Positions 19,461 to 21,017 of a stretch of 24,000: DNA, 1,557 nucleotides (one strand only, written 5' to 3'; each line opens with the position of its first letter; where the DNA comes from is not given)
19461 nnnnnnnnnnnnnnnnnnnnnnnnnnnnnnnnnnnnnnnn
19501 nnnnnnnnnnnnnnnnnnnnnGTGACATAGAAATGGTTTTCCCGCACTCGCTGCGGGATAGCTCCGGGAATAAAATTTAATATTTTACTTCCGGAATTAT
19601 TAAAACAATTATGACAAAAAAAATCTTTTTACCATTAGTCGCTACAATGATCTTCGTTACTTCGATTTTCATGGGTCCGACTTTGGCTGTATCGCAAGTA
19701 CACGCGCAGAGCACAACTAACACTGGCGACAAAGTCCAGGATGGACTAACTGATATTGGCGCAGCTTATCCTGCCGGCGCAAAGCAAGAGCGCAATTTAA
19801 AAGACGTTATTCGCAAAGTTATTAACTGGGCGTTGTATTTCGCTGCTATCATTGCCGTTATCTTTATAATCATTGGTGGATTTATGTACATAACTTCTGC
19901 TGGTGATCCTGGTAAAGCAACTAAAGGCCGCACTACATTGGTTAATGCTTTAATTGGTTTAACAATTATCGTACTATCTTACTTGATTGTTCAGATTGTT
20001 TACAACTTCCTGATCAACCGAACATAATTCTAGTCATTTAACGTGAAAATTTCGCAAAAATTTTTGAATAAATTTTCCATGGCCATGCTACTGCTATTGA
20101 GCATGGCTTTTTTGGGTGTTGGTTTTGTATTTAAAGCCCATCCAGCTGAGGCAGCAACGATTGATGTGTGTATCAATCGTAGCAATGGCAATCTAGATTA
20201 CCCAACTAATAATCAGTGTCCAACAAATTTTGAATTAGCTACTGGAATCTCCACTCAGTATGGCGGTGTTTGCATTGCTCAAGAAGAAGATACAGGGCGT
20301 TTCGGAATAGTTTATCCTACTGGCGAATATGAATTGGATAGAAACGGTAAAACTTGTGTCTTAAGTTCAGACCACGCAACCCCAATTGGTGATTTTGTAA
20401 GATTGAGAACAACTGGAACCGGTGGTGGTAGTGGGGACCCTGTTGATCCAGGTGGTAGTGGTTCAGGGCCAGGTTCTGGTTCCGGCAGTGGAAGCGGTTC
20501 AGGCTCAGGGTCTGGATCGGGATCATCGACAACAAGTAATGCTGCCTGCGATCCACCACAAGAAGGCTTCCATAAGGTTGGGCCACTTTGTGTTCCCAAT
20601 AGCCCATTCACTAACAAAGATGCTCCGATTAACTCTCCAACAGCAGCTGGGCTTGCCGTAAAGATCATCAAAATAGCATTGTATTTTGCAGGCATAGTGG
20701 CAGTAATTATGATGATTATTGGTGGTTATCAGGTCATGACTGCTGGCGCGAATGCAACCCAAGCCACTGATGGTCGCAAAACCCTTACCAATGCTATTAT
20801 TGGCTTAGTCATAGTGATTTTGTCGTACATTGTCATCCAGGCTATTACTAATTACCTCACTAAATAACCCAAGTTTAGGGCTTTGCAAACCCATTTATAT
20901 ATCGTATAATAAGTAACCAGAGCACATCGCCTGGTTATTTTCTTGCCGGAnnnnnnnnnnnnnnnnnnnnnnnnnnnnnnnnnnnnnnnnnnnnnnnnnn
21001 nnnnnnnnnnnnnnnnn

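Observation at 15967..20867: Eight tandem paralogs with a C-terminal VirB2/TrbC-like two-helix pilin module and unrelated N-terminal regions, with no secretion machinery nearby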

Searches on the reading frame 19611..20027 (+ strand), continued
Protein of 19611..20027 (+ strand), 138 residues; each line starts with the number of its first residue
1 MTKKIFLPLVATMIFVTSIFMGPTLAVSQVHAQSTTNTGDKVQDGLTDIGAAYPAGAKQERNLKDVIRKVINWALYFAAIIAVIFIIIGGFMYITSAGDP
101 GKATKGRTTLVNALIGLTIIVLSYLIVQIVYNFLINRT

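Call 52: fold_search(model_id=the predicted structure, library=pdb)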
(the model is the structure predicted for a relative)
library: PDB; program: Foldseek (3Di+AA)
matches with E <= 10: 149; with E <= 0.001: 0
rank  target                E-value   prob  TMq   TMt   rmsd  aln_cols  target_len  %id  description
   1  9vub_C                5.0e-01  0.93  0.47  0.18   7.1       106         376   15  channel C complex with 3 (released 2026-03-11)
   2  9vub_A                5.7e-01  0.89  0.48  0.18   7.2       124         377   14  channel C complex with 3 (released 2026-03-11)
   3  6h2f_A                8.4e-01  0.63  0.35  0.17   6.0        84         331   18  Structure of the pre-pore AhlB of the tripartite alpha-pore forming toxin, AHL, from Aeromonas hydrophila. (released 2019-07-10)
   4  7p3r_A                8.4e-01  0.18  0.24  0.13   7.5        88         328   16  Helical structure of the toxin MakA from Vibrio cholera (released 2022-02-23)
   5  9vuc_B                1.1e+00  0.54  0.41  0.17  14.0       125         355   16  channel B complex with 2 (released 2026-03-11)
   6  4qgp_A                1.1e+00  0.10  0.18  0.22  17.6       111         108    9  Crystal structure of a pyrophosphatase (AF1178) from Archaeoglobus fulgidus DSM 4304 at 1.80 A resolution (released 2014-07-02)
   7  8vc9_F                1.3e+00  0.57  0.39  0.16   7.4        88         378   16  Hybrid response regulator LvrB from Leptospira / phosphorylated REC form (released 2024-12-18)
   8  8vc9_C                1.7e+00  0.54  0.40  0.17   7.1        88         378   16  Hybrid response regulator LvrB from Leptospira / phosphorylated REC form (released 2024-12-18)
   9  6h2f_D                1.7e+00  0.51  0.38  0.18   6.8        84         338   18  Structure of the pre-pore AhlB of the tripartite alpha-pore forming toxin, AHL, from Aeromonas hydrophila. (released 2019-07-10)
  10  8vc9_E                1.8e+00  0.51  0.40  0.17   7.5        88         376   16  Hybrid response regulator LvrB from Leptospira / phosphorylated REC form (released 2024-12-18)
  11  7b9f_X                1.8e+00  0.28  0.32  0.11  17.6       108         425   15  Structure of the mycobacterial ESX-5 Type VII Secretion System hexameric pore complex (released 2021-07-07)
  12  3r84_D                1.8e+00  0.20  0.26  0.38   6.2        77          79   19  Structure of the Mediator head subcomplex Med11/22 (released 2011-04-27)
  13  1ijp_MODEL_1_A        2.0e+00  0.47  0.33  0.51   3.3        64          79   22  Solution Structure of Ala20Pro/Pro64Ala substituted subunit c of Escherichia coli ATP synthase (released 2002-03-27)
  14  8vc9_D                2.0e+00  0.47  0.40  0.17   7.1        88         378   16  Hybrid response regulator LvrB from Leptospira / phosphorylated REC form (released 2024-12-18)
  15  6h2f_E                2.2e+00  0.30  0.33  0.17   6.1        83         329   19  Structure of the pre-pore AhlB of the tripartite alpha-pore forming toxin, AHL, from Aeromonas hydrophila. (released 2019-07-10)
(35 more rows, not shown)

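Call 85: search_protein_families(library=phrogs, proteins=[window:19611-20027:+], max_evalue=0.01)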
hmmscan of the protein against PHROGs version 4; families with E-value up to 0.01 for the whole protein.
window:19611-20027:+ (138 aa): 1 family
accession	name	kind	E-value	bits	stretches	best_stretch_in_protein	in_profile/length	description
phrog_6241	-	unknown function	0.0079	16.1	0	51-125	296-370/445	-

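Call 96: search_protein_families(library=ncbifam, alignment_id=A3, max_evalue=0.001)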
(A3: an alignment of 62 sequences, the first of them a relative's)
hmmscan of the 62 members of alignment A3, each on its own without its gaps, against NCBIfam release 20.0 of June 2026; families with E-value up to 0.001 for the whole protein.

A. member 1, P0001 (138 aa): 1 family
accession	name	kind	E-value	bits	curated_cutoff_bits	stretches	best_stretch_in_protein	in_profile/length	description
NF045849.1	ICE_MMCAP2_0565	equivalog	9e-10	38.1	40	1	62-133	8-79/80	Mbov_0395 family pilin-like conjugal transfer protein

B. families by the number of members that match (of 62 scanned): 2 families
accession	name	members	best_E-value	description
NF045849.1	ICE_MMCAP2_0565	62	1.4e-17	Mbov_0395 family pilin-like conjugal transfer protein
NF045890.1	conj_pls20_p028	4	0.00031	pLS20_p028 family conjugation system transmembrane protein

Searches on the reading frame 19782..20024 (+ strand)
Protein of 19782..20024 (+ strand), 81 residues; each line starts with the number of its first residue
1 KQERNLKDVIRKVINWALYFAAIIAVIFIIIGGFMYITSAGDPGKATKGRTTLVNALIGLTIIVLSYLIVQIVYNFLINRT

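Call 26: search_solved_structures(query=A2, max_evalue=10, show_alignments=2)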
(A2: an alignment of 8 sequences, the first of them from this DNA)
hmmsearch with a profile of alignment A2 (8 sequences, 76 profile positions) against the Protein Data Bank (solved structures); distinct sequences matched with E-value up to 10: 1.
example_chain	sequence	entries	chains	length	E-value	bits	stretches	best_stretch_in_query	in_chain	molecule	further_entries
8sf3_A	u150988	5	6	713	1.2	12.5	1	14-48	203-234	Acetyl-coenzyme A synthetase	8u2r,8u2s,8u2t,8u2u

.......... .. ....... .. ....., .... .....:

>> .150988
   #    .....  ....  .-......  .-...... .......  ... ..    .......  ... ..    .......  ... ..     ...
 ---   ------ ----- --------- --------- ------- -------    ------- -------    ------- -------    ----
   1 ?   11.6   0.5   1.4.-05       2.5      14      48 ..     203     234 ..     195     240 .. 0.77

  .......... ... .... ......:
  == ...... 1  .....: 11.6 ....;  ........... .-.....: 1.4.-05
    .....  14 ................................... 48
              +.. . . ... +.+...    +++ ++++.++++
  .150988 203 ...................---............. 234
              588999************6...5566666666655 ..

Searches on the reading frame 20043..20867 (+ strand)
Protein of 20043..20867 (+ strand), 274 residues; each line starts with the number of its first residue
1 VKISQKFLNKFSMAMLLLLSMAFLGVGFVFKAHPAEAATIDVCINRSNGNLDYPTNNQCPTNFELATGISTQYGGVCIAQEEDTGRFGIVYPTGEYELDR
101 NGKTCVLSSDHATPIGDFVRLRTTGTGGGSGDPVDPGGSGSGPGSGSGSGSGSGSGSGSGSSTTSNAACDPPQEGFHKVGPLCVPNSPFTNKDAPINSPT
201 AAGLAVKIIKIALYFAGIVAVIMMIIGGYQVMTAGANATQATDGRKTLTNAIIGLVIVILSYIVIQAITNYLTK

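Call 3: search_protein_families(library=pfam, proteins=[window:20043-20867:+], max_evalue=1)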
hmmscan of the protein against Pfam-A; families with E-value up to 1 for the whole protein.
window:20043-20867:+ (274 aa): 8 families
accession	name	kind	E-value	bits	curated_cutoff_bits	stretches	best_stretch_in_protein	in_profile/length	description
PF18895.5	T4SS_pilin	-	1.2e-05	25.7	26.6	1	207-267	11-70/71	Type IV secretion system pilin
PF07125.16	DUF1378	-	0.018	15.7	25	1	210-232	6-28/59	Protein of unknown function (DUF1378)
PF09679.15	TraQ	-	0.019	15.7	25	1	202-251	29-76/94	Type-F conjugative transfer system pilin chaperone (TraQ)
PF22584.1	CFAP143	-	0.035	14.3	27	1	128-171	105-154/437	Cilia- and flagella-associated protein 143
PF06237.18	SLC52_ribofla_tr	-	0.071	12.6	27.9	1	195-272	312-383/429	Solute carrier family 52, riboflavin transporter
PF07331.16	TctB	-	0.29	11.7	29.1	1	210-264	71-127/137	Tripartite tricarboxylate transporter TctB family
PF05987.18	DUF898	-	0.47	9.9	28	1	197-268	174-244/336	Bacterial protein of unknown function (DUF898)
PF11998.13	DUF3493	-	0.64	10.7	27.1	0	209-262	18-72/79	Low psii accumulation1 / Rep27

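Call 6: search_protein_families(library=ncbifam, proteins=[window:20043-20867:+], max_evalue=0.1)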
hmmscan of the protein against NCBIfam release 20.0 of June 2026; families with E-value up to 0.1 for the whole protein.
window:20043-20867:+ (274 aa): 5 families
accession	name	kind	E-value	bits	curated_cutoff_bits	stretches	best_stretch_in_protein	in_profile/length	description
NF038033.1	FEA1_rel_lipo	equivalog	0.00019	20.2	250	1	136-168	28-60/406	FEA1-related lipoprotein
NF045849.1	ICE_MMCAP2_0565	equivalog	0.00068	19.3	40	1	208-271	16-79/80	Mbov_0395 family pilin-like conjugal transfer protein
TIGR02741.1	TraQ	equivalog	0.004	17.3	111.6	1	210-247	37-73/93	type-F conjugative transfer system pilin chaperone TraQ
NF010287.0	PRK13727.1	equivalog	0.0091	16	105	1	210-243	38-70/82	type-F conjugative transfer system pilin chaperone TraQ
NF002669.0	PRK02391.1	equivalog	0.074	12.2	341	0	207-271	151-213/298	zinc metalloprotease HtpX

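Call 43: find_homologous_proteins(query=window:20043-20867:+, max_evalue=0.001)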
Query window:20043-20867:+ (274 aa): 60 proteins with E <= 0.001 among 8000 candidates.
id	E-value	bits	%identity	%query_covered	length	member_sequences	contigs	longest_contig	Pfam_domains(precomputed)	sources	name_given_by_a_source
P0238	4.9e-71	257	50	95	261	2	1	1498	PF18895.6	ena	-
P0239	8.3e-66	240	46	100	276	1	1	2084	PF18895.6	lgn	-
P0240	2.8e-63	232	48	97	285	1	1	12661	PF18895.6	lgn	-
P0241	6.3e-58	214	72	37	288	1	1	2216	PF18895.6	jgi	jgi:hypothetical protein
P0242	5.1e-57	211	44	97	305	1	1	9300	PF18895.6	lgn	-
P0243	6.7e-51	191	41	95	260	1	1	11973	PF18895.6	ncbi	-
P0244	2.5e-49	186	42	96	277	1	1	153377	PF18895.6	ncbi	-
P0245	1.3e-47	181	39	100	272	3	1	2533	PF18895.6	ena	-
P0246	4.8e-46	175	73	38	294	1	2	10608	PF18895.6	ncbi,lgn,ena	-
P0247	5.4e-46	175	40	95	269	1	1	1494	PF18895.6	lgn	-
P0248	6.0e-46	175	42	96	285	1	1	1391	PF18895.6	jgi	jgi:hypothetical protein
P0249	2.5e-45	173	41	95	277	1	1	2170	PF18895.6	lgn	-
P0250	6.8e-45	172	40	95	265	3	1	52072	PF18895.6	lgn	-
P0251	7.6e-45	172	39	100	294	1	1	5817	PF18895.6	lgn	-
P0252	8.6e-45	171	40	100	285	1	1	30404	PF18895.6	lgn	-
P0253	9.7e-45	171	42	94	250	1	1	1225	PF18895.6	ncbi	-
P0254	1.2e-44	171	76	37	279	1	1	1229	PF18895.6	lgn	-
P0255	2.4e-44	170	41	97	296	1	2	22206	PF18895.6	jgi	jgi:hypothetical protein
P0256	2.7e-44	170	38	100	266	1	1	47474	PF18895.6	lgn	-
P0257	3.9e-44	169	41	100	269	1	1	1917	PF18895.6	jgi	jgi:hypothetical protein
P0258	4.9e-44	169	44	95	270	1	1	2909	PF18895.6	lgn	-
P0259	7.8e-44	168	41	95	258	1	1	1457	PF18895.6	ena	-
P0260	1.5e-43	167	41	95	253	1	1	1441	PF18895.6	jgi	jgi:hypothetical protein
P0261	2.0e-42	164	39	95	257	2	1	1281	PF18895.6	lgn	-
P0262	3.0e-42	163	40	100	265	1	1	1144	PF18895.6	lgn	-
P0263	2.8e-41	160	41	85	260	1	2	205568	PF18895.6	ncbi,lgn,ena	-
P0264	6.2e-41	159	62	37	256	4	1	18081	PF18895.6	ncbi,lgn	-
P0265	9.1e-41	158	65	37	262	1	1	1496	PF18895.6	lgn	-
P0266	1.3e-40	158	62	37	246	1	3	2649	PF18895.6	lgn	-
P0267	1.3e-40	158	40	95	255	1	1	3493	PF18895.6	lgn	-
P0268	1.7e-40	157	71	37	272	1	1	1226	PF18895.6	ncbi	-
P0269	4.8e-40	156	36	100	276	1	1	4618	PF18895.6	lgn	-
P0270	5.8e-40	156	67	37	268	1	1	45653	PF18895.6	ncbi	-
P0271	1.2e-39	154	40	96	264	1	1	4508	PF18895.6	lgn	-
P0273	6.2e-39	152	68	37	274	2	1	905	PF18895.6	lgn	-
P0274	5.6e-38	149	59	37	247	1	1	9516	PF18895.6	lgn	-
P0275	8.7e-38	148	69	37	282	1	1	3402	PF18895.6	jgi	jgi:hypothetical protein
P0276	2.2e-37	147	70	37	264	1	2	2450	PF18895.6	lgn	-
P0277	2.2e-36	144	39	95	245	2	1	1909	PF18895.6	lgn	-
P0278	4.6e-36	143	38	95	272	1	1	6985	PF18895.6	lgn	-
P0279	5.0e-36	143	62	37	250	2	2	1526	PF18895.6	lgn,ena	-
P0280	2.3e-35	141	38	95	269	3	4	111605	PF18895.6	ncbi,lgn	-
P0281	6.3e-35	139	40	84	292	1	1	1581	PF18895.6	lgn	-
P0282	9.5e-35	138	38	100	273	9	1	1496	PF18895.6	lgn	-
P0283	2.2e-34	137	38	100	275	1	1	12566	PF18895.6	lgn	-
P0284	2.7e-34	137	66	39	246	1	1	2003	PF18895.6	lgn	-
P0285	2.7e-33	134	37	100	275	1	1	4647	PF18895.6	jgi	jgi:hypothetical protein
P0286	4.5e-32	130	62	38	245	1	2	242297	PF18895.6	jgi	jgi:hypothetical protein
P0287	2.7e-31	127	59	37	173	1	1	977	PF18895.6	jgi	jgi:hypothetical protein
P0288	1.1e-26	112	60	37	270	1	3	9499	PF18895.6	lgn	-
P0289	8.0e-25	106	55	36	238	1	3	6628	PF18895.6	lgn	-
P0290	6.2e-23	100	49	50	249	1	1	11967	PF18895.6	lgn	-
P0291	9.0e-23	99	55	36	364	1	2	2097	PF18895.6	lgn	-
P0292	4.3e-22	97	55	36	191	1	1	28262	PF18895.6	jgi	jgi:hypothetical protein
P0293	2.6e-17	81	48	34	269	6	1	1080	PF18895.6,PF01471.24,PF04956.19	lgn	-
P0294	1.4e-14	72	37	62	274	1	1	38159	PF18895.6,PF01471.24,PF04956.19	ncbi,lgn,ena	-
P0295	1.8e-11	62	33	23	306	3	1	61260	PF18895.6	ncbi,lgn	-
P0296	8.6e-7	47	55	21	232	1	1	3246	PF18895.6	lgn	-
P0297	2.2e-5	42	33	26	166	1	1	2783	PF18895.6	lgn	-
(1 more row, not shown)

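Call 53: predict_structure(alignment_id=A4)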
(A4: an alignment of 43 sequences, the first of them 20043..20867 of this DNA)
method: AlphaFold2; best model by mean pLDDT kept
length: 274 residues; sequences in the alignment: 43
mean_pLDDT: 74.3   pTM: 0.45
mean pLDDT of the five models: 74.3, 73.2, 71.9, 70.8, 70.7
residues with pLDDT >= 90: 81; 70-90: 101; 50-70: 46; < 50: 46
segments of 3 or more residues with pLDDT < 50: 27-34, 127-129, 137-166
pLDDT, mean of each block of 10 residues (from residue 1): 63 77 57 64 97 95 96 94 96 94 94 94 59 47 42 42 54 77 71 55 77 82 77 66 76 82 80 73
secondary structure, 60 per line:
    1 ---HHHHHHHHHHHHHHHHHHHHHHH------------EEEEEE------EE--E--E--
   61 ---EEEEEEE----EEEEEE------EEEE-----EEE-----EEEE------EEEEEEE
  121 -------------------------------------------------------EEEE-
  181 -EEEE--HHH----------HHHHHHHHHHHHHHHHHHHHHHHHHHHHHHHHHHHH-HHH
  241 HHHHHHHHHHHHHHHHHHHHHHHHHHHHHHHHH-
elements in order: H4-26 E39-44 E64-70 E75-80 E87-90 E96-98 E104-107 E114-120 E176-179 E182-185 H201-236 H238-273

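Call 68: fold_search(model_id=the predicted structure, library=pdb)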
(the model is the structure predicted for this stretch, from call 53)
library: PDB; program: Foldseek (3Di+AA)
matches with E <= 10: 53; with E <= 0.001: 0
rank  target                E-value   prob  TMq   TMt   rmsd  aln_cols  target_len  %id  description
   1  5jjn_B                1.9e+00  0.25  0.15  0.45   4.3        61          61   26  Structure of the SRII/HtrII(G83F) Complex in P212121 space group ("V" shape) (released 2017-02-15)
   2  4gyc_B                2.5e+00  0.47  0.15  0.52   3.1        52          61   25  Structure of the SRII(D75N mutant)/HtrII Complex in I212121 space group ("U" shape) (released 2013-05-08)
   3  5jje_B                2.7e+00  0.20  0.15  0.44   4.2        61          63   26  Structure of the SRII/HtrII Complex in I212121 space group ("U" shape) (released 2017-02-15)
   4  8vue_G                3.0e+00  0.01  0.09  0.10  17.0       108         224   15  L5A7 Fab bound to Indonesia2005 Hemagglutinin (released 2024-05-22)
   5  8zar_C                3.2e+00  0.44  0.21  0.17   2.5        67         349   19  EmrAB-TolC MFS-type tripartite multidrug efflux pump FA (released 2025-04-30)
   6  7zcm_B                3.4e+00  0.18  0.15  0.43   4.2        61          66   26  Dark state structure of Sensory Rhodopsin II in complex with HtrII solved by room temperature serial synchrotron cryst (released 2023-11-29)
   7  8cmo_L                3.4e+00  0.18  0.16  0.30   5.6        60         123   18  Cryo-EM structure of the Photosystem I - LHCI supercomplex from Coelastrella sp. (released 2024-03-06)
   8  4iuu_A                3.8e+00  0.05  0.08  0.15   8.1        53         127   17  Crystal structure of SHH1 SAWADEE domain in complex with H3K9me1 peptide (released 2013-05-01)
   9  9kqq_L                4.0e+00  0.13  0.16  0.29   6.7        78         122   19  PSI-LHCI supercomplex binding with 8 Lhcas from C. subellipsoidea (released 2025-02-26)
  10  8slf_B                4.0e+00  0.04  0.12  0.08   9.9        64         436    9  Crystal Structure of Glycine tRNA ligase from Mycobacterium thermoresistibile (AMP bound) (released 2023-05-03)
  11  5n9j_Z                4.3e+00  0.25  0.20  0.41   4.7        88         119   14  Core Mediator of transcriptional regulation (released 2017-05-17)
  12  3v2a_R                4.3e+00  0.03  0.09  0.13  12.7        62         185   16  VEGFR-2/VEGF-A COMPLEX STRUCTURE (released 2012-01-18)
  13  5u0p_V                4.5e+00  0.23  0.20  0.41   4.1        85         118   13  Cryo-EM structure of the transcriptional Mediator (released 2017-03-08)
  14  4o9t_B                4.5e+00  0.21  0.15  0.16   8.1        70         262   16  Mechanism of transhydrogenase coupling proton translocation and hydride transfer (released 2014-06-11)
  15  8zar_D                4.8e+00  0.30  0.21  0.16   2.5        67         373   19  EmrAB-TolC MFS-type tripartite multidrug efflux pump FA (released 2025-04-30)
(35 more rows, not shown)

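Call 72: find_encoding_contigs(protein=P0295, flank=10000, max_places=5)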
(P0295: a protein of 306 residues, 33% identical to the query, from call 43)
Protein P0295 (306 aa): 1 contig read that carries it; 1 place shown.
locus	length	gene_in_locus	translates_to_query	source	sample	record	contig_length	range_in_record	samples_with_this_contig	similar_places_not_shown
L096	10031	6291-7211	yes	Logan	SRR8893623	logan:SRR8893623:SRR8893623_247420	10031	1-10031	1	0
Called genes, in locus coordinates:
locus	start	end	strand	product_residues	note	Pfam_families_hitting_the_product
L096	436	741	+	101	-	-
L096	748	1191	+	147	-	PF01252:Peptidase_A8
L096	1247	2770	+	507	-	PF13541:ChlI, PF00493:MCM (faint), PF00158:Sigma54_activat (faint), PF01078:Mg_chelatase, PF07728:AAA_5, PF13335:Mg_chelatase_C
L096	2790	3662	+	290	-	PF00483:NTP_transferase, PF12804:NTP_transf_3 (weak)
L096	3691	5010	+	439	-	PF01547:SBP_bac_1, PF13416:SBP_bac_8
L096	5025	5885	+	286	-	-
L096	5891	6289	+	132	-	PF18895:T4SS_pilin (weak)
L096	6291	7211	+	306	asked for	PF18895:T4SS_pilin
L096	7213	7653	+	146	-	PF18895:T4SS_pilin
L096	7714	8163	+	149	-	PF18895:T4SS_pilin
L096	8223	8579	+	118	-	PF18895:T4SS_pilin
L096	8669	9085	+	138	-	PF04956:TrbC (faint), PF18895:T4SS_pilin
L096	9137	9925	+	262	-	-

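Call 85: search_protein_families(library=phrogs, proteins=[window:20043-20867:+], max_evalue=0.01)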
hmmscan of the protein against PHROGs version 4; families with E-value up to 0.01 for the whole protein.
window:20043-20867:+ (274 aa): 1 family
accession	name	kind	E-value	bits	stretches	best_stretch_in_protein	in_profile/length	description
phrog_20392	-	unknown function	0.00023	22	1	126-175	66-119/228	-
